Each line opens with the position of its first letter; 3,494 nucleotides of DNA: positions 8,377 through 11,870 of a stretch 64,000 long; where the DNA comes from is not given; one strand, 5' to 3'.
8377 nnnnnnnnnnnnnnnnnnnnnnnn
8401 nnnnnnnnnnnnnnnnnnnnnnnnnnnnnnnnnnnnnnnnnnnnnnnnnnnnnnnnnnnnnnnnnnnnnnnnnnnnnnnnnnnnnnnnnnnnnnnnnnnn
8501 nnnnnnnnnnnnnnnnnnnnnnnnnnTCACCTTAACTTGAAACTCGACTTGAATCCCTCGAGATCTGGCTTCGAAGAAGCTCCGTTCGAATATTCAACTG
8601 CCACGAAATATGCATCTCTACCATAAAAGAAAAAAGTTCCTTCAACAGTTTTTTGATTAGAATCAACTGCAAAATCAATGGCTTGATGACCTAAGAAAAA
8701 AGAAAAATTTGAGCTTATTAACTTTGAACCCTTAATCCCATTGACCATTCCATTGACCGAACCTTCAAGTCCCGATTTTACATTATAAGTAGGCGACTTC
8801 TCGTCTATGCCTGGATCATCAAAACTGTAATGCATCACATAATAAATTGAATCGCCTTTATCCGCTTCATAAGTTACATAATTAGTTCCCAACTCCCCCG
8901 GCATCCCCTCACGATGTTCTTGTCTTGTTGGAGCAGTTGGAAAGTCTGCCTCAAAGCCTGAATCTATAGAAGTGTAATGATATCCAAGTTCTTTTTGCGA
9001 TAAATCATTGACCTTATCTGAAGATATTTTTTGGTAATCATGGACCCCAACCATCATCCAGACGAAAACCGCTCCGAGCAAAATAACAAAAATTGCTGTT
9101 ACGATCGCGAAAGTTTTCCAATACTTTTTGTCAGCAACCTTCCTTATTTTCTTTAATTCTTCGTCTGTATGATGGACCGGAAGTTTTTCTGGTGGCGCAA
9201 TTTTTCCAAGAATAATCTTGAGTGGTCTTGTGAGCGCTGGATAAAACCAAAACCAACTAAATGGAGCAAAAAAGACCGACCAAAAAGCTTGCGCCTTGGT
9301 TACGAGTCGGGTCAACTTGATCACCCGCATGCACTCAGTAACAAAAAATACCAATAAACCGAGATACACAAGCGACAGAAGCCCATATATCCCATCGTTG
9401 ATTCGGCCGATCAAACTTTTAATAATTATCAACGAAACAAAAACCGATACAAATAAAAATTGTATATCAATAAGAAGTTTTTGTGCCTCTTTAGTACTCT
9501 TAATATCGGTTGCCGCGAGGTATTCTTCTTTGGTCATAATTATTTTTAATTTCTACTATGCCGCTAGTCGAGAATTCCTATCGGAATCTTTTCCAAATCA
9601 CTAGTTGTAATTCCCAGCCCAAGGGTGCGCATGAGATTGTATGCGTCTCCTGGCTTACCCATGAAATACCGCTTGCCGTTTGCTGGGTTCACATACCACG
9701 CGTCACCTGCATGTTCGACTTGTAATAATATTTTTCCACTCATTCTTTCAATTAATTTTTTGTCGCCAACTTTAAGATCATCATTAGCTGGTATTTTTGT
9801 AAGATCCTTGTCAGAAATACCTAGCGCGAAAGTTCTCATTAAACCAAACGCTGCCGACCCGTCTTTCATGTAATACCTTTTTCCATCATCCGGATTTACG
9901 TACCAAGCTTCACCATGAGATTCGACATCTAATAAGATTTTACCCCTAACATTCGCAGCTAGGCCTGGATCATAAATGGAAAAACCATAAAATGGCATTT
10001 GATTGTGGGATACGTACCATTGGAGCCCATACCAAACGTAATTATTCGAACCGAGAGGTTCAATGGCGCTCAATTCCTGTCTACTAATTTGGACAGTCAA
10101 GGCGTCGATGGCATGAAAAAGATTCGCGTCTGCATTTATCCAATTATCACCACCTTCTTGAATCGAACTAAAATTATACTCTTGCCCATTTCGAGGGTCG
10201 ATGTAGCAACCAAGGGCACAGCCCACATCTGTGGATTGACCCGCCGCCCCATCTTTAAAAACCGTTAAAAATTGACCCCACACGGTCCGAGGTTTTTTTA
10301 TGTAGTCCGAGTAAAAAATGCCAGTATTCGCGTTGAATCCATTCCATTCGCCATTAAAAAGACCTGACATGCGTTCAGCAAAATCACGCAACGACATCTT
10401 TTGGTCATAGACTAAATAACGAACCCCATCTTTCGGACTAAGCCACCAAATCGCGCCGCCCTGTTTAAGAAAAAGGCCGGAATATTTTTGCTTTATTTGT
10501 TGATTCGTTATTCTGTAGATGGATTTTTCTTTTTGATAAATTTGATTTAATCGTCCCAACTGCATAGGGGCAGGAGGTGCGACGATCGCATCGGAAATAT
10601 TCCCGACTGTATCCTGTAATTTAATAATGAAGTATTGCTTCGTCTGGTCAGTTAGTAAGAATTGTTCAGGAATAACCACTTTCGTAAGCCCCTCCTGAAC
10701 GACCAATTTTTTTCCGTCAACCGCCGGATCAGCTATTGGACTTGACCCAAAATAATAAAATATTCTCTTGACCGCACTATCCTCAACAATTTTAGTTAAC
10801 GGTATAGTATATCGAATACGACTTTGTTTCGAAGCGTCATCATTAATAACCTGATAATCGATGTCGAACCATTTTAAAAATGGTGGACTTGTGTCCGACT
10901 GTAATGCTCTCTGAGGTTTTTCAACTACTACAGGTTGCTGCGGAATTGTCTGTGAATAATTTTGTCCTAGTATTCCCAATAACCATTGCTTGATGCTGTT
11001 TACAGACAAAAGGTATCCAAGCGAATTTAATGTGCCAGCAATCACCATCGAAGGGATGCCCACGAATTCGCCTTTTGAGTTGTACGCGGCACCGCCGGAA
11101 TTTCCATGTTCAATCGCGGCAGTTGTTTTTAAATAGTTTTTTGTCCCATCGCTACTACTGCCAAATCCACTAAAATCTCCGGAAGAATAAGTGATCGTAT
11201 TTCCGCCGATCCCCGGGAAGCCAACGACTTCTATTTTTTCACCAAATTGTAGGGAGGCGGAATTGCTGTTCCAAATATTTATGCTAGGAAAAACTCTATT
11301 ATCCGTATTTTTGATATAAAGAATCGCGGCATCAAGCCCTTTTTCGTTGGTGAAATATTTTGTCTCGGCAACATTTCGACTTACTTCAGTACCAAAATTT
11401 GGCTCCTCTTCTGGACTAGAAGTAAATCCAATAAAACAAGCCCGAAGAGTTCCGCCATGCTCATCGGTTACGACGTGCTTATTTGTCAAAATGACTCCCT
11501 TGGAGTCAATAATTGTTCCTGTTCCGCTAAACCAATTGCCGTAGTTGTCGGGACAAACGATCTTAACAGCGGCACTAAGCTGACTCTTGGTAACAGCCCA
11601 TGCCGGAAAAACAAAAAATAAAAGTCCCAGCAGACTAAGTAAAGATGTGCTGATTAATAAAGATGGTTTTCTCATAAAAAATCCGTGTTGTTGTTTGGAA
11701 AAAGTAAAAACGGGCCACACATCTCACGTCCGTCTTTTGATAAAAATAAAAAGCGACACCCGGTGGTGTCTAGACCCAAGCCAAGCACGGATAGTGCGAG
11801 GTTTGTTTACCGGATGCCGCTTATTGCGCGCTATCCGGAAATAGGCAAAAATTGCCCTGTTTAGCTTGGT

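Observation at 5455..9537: Novel ~110-aa paralogous domain (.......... ... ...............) repeated five times across three genes in a protease-led operon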

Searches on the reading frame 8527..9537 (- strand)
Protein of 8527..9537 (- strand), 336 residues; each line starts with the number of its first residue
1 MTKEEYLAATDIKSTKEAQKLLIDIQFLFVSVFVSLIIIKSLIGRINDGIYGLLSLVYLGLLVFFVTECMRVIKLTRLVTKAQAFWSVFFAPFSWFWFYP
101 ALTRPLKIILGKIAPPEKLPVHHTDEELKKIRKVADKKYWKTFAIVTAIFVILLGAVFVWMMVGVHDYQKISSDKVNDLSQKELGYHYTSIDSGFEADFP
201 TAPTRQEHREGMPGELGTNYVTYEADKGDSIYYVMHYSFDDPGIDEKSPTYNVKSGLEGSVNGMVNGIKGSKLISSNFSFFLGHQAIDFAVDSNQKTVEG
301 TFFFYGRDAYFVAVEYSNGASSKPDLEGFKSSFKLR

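Call 3: search_protein_families(library=pfam, proteins=[window:8527-9537:-], max_evalue=1)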
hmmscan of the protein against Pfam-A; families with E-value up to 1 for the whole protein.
window:8527-9537:- (336 aa): 1 family
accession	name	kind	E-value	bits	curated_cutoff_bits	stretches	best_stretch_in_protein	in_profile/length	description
PF06570.16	DUF1129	-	0.22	11.5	29.1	1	15-109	75-171/207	Protein of unknown function (DUF1129)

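Call 4: search_protein_families(library=ncbifam, proteins=[window:8527-9537:-], max_evalue=1)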
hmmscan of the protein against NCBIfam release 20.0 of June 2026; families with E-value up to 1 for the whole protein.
window:8527-9537:- (336 aa): 3 families
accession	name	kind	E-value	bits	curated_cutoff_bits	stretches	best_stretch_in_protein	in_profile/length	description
NF006909.0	PRK09400.1-4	equivalog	0.25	11.1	86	0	131-161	21-52/61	preprotein translocase subunit SecE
NF006283.1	PRK08455.1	equivalog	0.35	10.5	187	1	126-182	3-61/182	flagellar basal body-associated protein FliL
NF045993.1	MAG0130_MAG3770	subfamily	0.94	9.4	85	1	126-163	5-42/140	MAG0130/MAG3770 family membrane protein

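Call 36: find_related_loci(query=A4, collection=genome_contigs, flank=10000)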
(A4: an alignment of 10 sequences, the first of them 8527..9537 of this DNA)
Query A4 (336 aa) in genome_contigs; peptide patterns used: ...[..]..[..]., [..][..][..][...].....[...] (x = any residue, [..] = any of these).
88 stretches matched a pattern; 6 encode a relative of the query (tblastn E <= 1e-3); 6 distinct loci.
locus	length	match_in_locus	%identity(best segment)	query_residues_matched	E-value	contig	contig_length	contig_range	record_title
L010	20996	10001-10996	35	1-336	2e-63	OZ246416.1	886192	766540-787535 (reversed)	MAG: uncultured Gammaproteobacteria bacterium isolate binchicken_co266_193 genome assembly, chromosome: 1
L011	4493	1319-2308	29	1-333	1e-40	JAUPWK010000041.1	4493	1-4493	MAG: Patescibacteria group bacterium isolate erpe_2018_sw_45hr_WHONDRS-SW48-000100_B_bin.48 scaffold_653037, whole genom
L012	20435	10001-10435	38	1-149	1e-29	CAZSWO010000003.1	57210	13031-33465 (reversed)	MAG TPA_asm: uncultured Gammaproteobacteria bacterium isolate SRP300315_co1_72 genome assembly, contig: NODE_277_length_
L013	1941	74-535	35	1-155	1e-20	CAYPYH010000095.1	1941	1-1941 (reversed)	MAG TPA_asm: uncultured Gammaproteobacteria bacterium isolate SRP302895_co1_182 genome assembly, contig: NODE_146199_len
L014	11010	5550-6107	30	1-176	7e-20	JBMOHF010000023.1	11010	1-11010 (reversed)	MAG: Patescibacteria group bacterium isolate Deming_bin.338 contig18020, whole genome shotgun sequence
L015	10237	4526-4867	40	1-115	1e-13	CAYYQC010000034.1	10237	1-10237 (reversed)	MAG TPA_asm: uncultured Gammaproteobacteria bacterium isolate SRP286056_co2_552 genome assembly, contig: NODE_11003_leng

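Call 47: find_related_loci(query=A4, collection=metagenome_contigs, flank=10000)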
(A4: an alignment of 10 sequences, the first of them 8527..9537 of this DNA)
Query A4 (336 aa) in metagenome_contigs; peptide patterns used: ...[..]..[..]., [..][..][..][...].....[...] (x = any residue, [..] = any of these).
96 stretches matched a pattern; 9 encode a relative of the query (tblastn E <= 1e-3); 9 distinct loci.
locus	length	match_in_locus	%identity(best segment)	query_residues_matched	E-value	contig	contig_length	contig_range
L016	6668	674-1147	46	1-154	3e-39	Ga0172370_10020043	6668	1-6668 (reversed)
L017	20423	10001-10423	47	1-146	3e-36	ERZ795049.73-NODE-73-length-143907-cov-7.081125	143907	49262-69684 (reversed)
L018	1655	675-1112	44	1-158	8e-36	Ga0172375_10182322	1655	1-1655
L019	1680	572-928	46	1-121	7e-25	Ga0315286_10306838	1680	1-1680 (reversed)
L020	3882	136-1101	27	1-334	2e-24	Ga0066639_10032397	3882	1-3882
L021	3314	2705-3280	32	1-203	7e-19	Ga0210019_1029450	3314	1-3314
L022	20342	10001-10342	41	1-116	3e-17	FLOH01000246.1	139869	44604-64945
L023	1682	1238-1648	35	53-203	2e-14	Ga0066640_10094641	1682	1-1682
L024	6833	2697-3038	40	1-115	2e-13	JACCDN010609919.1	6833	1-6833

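Call 54: search_protein_families(library=padloc, proteins=[window:8527-9537:-], max_evalue=0.01)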
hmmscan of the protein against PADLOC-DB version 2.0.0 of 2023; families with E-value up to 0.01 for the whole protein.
window:8527-9537:- (336 aa): 0 families

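Call 55: search_protein_families(library=phrogs, proteins=[window:8527-9537:-], max_evalue=0.01)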
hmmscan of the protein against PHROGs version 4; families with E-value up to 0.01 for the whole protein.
window:8527-9537:- (336 aa): 0 families

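Call 82: find_related_loci(query=A4, collection=viral_contigs, flank=8000)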
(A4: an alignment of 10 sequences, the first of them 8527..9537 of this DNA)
Query A4 (336 aa) in viral_contigs; peptide patterns used: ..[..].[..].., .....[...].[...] (x = any residue, [..] = any of these).
114 stretches matched a pattern, but none encodes a relative of the query by tblastn (E <= 1e-3).

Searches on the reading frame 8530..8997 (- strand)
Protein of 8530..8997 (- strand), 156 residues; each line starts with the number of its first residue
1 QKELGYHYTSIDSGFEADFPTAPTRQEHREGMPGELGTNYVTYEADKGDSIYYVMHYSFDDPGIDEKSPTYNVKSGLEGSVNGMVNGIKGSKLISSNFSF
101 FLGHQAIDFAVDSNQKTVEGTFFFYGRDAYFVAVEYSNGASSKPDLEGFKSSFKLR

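Call 46: find_related_loci(query=A5, collection=metagenome_contigs, flank=10000)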
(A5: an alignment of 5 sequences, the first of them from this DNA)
Query A5 (156 aa) in metagenome_contigs; peptide patterns used: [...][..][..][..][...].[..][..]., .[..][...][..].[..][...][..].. (x = any residue, [..] = any of these).
600 stretches matched a pattern, but none encodes a relative of the query by tblastn (E <= 1e-3).

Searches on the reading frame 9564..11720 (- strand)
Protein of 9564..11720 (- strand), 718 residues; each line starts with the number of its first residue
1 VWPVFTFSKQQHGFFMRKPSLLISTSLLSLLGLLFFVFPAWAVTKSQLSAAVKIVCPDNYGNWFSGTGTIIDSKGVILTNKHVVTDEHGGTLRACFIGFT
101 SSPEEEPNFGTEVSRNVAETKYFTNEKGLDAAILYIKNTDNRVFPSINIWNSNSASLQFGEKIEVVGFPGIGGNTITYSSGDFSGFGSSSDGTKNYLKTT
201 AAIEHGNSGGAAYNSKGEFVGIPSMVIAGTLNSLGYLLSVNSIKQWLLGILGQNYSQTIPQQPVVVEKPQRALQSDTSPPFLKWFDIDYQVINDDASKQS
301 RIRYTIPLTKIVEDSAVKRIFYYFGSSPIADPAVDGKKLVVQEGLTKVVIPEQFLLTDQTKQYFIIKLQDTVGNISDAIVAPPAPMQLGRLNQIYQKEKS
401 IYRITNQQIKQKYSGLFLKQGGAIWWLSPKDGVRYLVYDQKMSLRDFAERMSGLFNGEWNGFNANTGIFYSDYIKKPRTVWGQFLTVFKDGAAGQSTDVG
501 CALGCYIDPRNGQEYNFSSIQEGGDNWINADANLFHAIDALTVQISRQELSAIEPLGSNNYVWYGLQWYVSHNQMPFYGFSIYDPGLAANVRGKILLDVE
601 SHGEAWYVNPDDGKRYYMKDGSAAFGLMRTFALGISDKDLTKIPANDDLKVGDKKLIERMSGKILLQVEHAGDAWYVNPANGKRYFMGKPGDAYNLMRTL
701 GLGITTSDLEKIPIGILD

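Call 3: search_protein_families(library=pfam, proteins=[window:9564-11720:-], max_evalue=1)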
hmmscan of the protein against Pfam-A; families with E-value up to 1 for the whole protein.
window:9564-11720:- (718 aa): 3 families
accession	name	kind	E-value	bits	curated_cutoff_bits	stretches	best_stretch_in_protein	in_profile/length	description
PF13365.12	Trypsin_2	-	3.6e-19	70.4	27.6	1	66-222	1-144/144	Trypsin-like peptidase domain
PF00089.32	Trypsin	-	3.1e-11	44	20.6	1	67-247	28-220/220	Trypsin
PF10459.15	Peptidase_S46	-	0.51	9.3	22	0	178-222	605-649/698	Peptidase S46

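Call 4: search_protein_families(library=ncbifam, proteins=[window:9564-11720:-], max_evalue=1)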
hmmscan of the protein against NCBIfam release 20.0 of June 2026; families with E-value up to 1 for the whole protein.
window:9564-11720:- (718 aa): 12 families
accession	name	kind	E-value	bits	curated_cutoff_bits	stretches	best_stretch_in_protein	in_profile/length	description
TIGR02037.1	degP_htrA_DO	subfamily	1.6e-15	57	416.2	2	119-245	97-222/434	Do family serine endopeptidase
TIGR02038.1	protease_degS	equivalog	1.3e-13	50.8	422.95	2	118-232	114-224/351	outer membrane-stress sensor serine endopeptidase DegS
NF008147.1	PRK10898.1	equivalog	4.2e-13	49.2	408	2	129-226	125-218/352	outer membrane-stress sensor serine endopeptidase DegS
NF041521.1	HhoA_HhoB_HtrA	equivalog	4.8e-12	45.8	450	2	127-245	102-218/335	HhoA/HhoB/HtrA family serine endopeptidase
NF047968.1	SerProtHtrA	equivalog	7.4e-12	45.3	470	1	65-245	88-251/357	serine protease HtrA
NF007526.1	PRK10139.1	equivalog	4.8e-11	42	756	1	66-239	93-246/456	serine endoprotease DegQ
NF008189.1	PRK10942.1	equivalog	7e-09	34.7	720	1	127-241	159-272/477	serine endoprotease DegP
NF050055.1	SerProtHtrAMycob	equivalog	9.7e-08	31.3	800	1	65-245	228-401/502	serine protease HtrA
NF040960.1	MamE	equivalog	0.00036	19.2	800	1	195-252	236-295/659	magnetosome formation protease MamE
NF033740.0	MarP_fam_protase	equivalog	0.00045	19.3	250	1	64-245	211-372/390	MarP family serine protease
NF053637.1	SerProtHtrAspr2045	equivalog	0.011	14.7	650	1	196-229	224-257/394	serine protease HtrA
NF040961.1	MamO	equivalog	0.067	11.5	800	1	64-243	98-260/648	magnetosome protein MamO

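Call 54: search_protein_families(library=padloc, proteins=[window:9564-11720:-], max_evalue=0.01)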
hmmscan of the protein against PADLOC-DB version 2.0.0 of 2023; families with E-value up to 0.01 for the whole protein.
window:9564-11720:- (718 aa): 4 families
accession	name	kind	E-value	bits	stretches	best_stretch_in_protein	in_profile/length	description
PDLC02959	RT-Protease_XI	-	2.7e-12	44.4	1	59-226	345-489/510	single gene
PDLC02960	RT-Protease_XI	-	3.1e-12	44.2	1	58-225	344-485/506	single gene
PDLC05022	PDC-S45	-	0.0006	16.8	1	47-139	20-118/293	-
PDLC04593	PDC-M35A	-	0.0008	17.2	1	60-171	17-121/216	-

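Call 55: search_protein_families(library=phrogs, proteins=[window:9564-11720:-], max_evalue=0.01)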
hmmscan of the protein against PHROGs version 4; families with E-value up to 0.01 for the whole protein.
window:9564-11720:- (718 aa): 3 families
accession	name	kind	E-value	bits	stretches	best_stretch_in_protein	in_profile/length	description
phrog_11383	-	unknown function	8.7e-15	56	1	65-250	186-355/462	-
phrog_9683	-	other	2.5e-10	41.3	1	26-257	15-231/233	protease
phrog_13651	-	unknown function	4.4e-08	33.8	1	63-225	92-250/280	-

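Call 57: find_homologous_proteins(query=window:9564-11675:-, max_evalue=1e-10)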
Query window:9564-11675:- (703 aa): 312 proteins with E <= 1e-10 among 8000 candidates; the best 120 are listed.
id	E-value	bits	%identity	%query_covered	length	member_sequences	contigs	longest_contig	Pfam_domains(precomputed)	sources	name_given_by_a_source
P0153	0.0e+0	1620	100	100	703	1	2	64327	PF13365.13,PF00089.33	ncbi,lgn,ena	-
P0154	4.5e-221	754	49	100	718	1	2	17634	PF13365.13,PF00089.33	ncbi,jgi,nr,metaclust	ncbi:TPA: hypothetical protein DIC39_03005 [Patescibacteria group bacterium]|nr:MAG: hypothetical pr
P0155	3.4e-212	725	50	96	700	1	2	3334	PF13365.13,PF00089.33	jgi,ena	-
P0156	5.3e-212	724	49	100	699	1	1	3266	PF13365.13,PF00089.33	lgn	-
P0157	3.8e-208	711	49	96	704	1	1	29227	PF13365.13,PF00089.33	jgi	jgi:hypothetical protein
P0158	2.1e-205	702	48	100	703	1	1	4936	PF13365.13,PF00089.33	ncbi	-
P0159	4.9e-205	701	48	100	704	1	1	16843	PF13365.13,PF00089.33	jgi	jgi:hypothetical protein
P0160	3.7e-203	695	48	98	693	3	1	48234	PF13365.13,PF00089.33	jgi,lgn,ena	-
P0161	1.1e-201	690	48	98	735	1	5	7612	PF13365.13,PF00089.33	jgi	-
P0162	7.4e-197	674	47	100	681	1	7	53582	PF13365.13,PF00089.33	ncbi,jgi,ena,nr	ncbi:S1C family serine protease [Patescibacteria group bacterium]|nr:serine protease [Candidatus Fal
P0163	2.0e-196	673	46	97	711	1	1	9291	PF13365.13,PF00089.33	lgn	-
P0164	5.1e-196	671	47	98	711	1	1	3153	PF13365.13,PF00089.33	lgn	-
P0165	1.4e-194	666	47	97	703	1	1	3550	PF13365.13,PF00089.33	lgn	-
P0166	3.5e-188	645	45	96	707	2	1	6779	PF13365.13,PF00089.33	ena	-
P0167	5.9e-185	635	46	96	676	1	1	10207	PF13365.13,PF00089.33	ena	-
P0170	7.4e-183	628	45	99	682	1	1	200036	PF13365.13,PF00089.33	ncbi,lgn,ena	-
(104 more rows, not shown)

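Call 58: find_encoding_contigs(protein=P0154, flank=7000, max_places=2)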
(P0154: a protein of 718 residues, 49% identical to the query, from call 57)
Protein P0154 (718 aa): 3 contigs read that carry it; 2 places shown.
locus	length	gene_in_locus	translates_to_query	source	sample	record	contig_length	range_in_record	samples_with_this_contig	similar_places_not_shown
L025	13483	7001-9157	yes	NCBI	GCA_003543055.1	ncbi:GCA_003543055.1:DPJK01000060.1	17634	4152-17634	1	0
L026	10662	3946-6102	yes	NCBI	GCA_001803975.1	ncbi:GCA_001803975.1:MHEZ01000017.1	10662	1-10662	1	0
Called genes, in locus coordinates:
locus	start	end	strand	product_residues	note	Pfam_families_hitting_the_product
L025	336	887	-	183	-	PF20803:PaaX_M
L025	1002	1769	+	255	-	PF02673:BacA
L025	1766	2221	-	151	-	-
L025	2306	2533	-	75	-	PF04070:DUF378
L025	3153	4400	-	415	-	-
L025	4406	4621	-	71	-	PF12728:HTH_17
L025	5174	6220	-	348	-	PF13481:AAA_25, PF03796:DnaB_C (faint)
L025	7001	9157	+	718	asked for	PF00089:Trypsin, PF13365:Trypsin_2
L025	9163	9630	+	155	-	-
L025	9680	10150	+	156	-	-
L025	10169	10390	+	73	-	-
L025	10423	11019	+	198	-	-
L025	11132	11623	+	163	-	-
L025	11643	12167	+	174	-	-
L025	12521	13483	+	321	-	PF27448:Rph_4th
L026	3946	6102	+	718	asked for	PF00089:Trypsin, PF13365:Trypsin_2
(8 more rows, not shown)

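Call 59: find_encoding_contigs(protein=P0162, flank=7000, max_places=2)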
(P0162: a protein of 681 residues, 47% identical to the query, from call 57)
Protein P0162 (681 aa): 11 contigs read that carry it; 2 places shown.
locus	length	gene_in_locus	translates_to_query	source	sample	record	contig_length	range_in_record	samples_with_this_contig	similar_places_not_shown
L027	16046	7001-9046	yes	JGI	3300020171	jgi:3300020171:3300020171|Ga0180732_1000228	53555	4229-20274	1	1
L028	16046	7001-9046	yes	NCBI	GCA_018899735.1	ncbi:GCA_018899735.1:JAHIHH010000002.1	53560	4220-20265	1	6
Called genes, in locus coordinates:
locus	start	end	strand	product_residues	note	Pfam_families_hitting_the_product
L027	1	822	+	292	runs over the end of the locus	PF02195:ParB_N, PF17762:HTH_ParB, PF23552:ParB_C (weak)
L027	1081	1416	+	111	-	-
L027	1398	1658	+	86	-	-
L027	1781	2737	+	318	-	PF08346:AntA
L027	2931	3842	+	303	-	PF04055:Radical_SAM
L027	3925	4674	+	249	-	-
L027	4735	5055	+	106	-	PF03819:MazG (weak), PF12643:MazG-like (faint)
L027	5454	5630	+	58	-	-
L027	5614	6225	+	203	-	-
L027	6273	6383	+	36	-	-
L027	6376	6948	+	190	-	-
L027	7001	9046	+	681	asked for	PF00089:Trypsin, PF13365:Trypsin_2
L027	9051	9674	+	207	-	PF18734:HEPN_AbiU2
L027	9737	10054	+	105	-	-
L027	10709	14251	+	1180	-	PF02811:PHP, PF07733:DNA_pol3_alpha, PF17657:DNA_pol3_finger, PF14579:HHH_6, PF01336:tRNA_anti-codon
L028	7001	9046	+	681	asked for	PF00089:Trypsin, PF13365:Trypsin_2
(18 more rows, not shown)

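Call 60: find_encoding_contigs(protein=P0170, flank=7000, max_places=2)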
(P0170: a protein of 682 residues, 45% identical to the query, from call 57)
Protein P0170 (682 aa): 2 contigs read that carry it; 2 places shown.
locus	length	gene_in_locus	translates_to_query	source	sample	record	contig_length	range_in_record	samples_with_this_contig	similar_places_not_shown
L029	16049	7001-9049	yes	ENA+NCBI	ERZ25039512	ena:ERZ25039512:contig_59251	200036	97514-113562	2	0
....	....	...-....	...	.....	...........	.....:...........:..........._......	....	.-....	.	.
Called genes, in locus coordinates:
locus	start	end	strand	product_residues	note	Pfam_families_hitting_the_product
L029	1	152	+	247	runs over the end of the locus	PF02616:SMC_ScpA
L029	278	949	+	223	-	PF04079:SMC_ScpB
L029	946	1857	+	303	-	PF00768:Peptidase_S11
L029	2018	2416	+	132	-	PF07883:Cupin_2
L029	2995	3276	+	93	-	PF05015:HigB-like_toxin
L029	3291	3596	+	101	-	PF01381:HTH_3 (weak)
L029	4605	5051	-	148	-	-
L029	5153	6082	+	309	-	-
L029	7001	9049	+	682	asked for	PF00089:Trypsin (weak), PF13365:Trypsin_2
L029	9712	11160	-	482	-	PF02463:SMC_N, PF13476:AAA_23 (weak), PF13175:AAA_15, PF13304:AAA_21, PF14491:DUF4435 (weak)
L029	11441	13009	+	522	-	PF00239:Resolvase, PF07508:Recombinase, PF13408:Zn_ribbon_recom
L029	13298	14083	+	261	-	PF00142:Fer4_NifH (weak), PF01656:CbiA, PF02374:ArsA_ATPase (weak), PF06564:CBP_BcsQ, PF09140:MipZ (faint), PF10609:ParA (weak), PF13614:AAA_31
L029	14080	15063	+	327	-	PF02195:ParB_N, PF17762:HTH_ParB, PF23552:ParB_C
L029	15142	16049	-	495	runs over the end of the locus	PF13328:HD_4, PF01966:HD (weak), PF04607:RelA_SpoT, PF02824:TGS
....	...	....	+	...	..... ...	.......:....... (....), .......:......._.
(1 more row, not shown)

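Call 97: find_related_loci(query=window:9564-11675:-, collection=viral_contigs, flank=8000)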
Query window:9564-11675:- (703 aa) in viral_contigs; peptide patterns used: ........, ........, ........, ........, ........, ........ (x = any residue, [..] = any of these).
3 stretches matched a pattern, but none encodes a relative of the query by tblastn (E <= 1e-3).

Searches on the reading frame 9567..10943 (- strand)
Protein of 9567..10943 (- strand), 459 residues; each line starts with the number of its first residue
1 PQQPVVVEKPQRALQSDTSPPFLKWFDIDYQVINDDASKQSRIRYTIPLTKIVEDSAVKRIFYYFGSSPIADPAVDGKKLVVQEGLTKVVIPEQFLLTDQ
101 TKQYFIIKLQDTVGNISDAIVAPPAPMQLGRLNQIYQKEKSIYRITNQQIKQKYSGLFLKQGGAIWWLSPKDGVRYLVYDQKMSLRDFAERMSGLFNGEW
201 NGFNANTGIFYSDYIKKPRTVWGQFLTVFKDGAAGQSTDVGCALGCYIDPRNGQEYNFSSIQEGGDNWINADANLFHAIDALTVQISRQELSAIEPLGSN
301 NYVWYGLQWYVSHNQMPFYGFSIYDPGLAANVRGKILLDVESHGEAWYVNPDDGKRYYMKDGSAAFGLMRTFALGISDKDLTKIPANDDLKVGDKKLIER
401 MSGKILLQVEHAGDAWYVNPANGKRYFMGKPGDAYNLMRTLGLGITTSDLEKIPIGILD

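Call 87: search_solved_structures(query=window:9567-10943:-, max_evalue=1)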
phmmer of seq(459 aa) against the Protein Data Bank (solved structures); distinct sequences matched with E-value up to 1: 0.
